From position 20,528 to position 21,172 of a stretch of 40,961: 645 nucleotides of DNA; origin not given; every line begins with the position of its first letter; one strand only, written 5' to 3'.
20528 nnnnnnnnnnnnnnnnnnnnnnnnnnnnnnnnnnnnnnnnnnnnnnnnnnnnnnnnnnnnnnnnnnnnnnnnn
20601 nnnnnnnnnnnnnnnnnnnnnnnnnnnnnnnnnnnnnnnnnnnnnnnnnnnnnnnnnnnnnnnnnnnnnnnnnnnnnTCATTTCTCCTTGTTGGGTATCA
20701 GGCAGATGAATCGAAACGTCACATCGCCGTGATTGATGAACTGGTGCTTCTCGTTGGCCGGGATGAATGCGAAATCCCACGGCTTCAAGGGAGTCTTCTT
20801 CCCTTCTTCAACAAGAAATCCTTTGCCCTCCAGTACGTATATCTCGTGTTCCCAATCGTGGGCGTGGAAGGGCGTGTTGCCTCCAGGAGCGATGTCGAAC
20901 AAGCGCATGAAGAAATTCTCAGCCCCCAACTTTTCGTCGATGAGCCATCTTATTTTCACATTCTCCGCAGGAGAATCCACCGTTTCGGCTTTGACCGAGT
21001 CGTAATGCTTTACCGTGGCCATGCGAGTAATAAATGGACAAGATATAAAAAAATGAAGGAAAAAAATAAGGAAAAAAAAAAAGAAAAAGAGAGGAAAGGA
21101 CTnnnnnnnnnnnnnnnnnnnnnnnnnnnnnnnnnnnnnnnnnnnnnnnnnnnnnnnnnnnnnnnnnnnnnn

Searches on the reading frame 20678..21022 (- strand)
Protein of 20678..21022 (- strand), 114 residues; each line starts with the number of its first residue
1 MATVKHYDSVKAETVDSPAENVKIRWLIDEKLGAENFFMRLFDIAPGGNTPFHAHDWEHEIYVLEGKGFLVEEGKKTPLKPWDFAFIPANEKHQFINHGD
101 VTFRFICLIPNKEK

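Call 16: search_protein_families(library=pfam, proteins=[window:20678-21022:-], max_evalue=0.001)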
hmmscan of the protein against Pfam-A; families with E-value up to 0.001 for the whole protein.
window:20678-21022:- (114 aa): 4 families
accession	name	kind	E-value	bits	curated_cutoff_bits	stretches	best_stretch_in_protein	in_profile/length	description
PF07883.17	Cupin_2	-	3.1e-18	65.7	27.2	1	41-108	2-69/70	Cupin domain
PF02311.25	AraC_binding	-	3.1e-07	30.6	21.1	1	43-110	9-76/135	AraC-like ligand binding domain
PF02041.22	Auxin_BP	-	3.4e-05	24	21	1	39-99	46-115/167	Auxin binding protein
PF12973.13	Cupin_7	-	0.00017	21.8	27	1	15-94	14-86/105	ChrR Cupin-like domain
